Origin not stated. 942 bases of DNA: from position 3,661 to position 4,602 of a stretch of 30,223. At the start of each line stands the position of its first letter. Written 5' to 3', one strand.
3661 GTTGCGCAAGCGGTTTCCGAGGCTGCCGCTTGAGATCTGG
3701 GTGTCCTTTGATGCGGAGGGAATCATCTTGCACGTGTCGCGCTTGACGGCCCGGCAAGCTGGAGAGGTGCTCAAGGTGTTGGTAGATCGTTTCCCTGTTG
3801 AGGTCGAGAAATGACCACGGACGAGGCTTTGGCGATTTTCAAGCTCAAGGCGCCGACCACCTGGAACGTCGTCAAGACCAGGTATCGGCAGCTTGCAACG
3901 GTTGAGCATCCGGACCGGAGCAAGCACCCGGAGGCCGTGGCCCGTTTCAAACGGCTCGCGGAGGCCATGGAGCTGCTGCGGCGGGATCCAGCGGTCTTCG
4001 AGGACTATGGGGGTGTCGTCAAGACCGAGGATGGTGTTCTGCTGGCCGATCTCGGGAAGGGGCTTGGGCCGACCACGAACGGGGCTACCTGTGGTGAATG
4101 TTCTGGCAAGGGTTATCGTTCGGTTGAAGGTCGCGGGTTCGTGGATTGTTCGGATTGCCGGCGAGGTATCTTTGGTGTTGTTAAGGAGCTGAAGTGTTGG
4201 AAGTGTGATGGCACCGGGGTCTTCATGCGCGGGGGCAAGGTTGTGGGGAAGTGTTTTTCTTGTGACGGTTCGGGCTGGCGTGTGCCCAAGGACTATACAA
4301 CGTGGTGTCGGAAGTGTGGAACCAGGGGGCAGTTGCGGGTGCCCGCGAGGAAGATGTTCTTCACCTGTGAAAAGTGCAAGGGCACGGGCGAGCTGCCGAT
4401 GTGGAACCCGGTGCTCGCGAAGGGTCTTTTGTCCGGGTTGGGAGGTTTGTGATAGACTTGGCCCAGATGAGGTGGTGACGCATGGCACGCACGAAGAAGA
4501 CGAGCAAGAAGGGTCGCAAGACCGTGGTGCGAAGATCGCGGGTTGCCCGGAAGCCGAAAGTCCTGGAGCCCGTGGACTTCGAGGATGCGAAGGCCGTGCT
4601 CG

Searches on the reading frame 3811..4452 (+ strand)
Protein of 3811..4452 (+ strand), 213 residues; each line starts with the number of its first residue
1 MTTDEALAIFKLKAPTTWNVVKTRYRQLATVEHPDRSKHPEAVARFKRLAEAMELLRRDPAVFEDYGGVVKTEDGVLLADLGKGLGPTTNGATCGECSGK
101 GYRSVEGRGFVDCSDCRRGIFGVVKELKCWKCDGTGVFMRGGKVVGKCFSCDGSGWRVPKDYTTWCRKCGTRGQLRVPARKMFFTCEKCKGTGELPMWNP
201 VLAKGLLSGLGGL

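Call 8: search_protein_families(library=phrogs, proteins=[window:3811-4452:+], max_evalue=0.01)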
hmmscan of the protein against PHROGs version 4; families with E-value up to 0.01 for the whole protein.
window:3811-4452:+ (213 aa): 2 families
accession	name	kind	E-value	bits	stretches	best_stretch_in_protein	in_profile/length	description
phrog_14336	-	unknown function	8.6e-12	46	2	13-58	13-58/363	-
phrog_5574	-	unknown function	0.0034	19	0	123-155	56-89/94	-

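Call 9: search_protein_families(library=pfam, proteins=[window:3811-4452:+], max_evalue=0.01)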
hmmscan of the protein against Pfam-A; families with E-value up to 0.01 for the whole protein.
window:3811-4452:+ (213 aa): 2 families
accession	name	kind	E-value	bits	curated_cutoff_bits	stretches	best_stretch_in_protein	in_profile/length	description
PF00226.36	DnaJ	-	3.5e-08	33.9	27.8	1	12-58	8-55/63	DnaJ domain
PF00684.25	DnaJ_CXXCXGXG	-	6.6e-07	29.9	32.7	1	148-195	1-53/65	DnaJ central domain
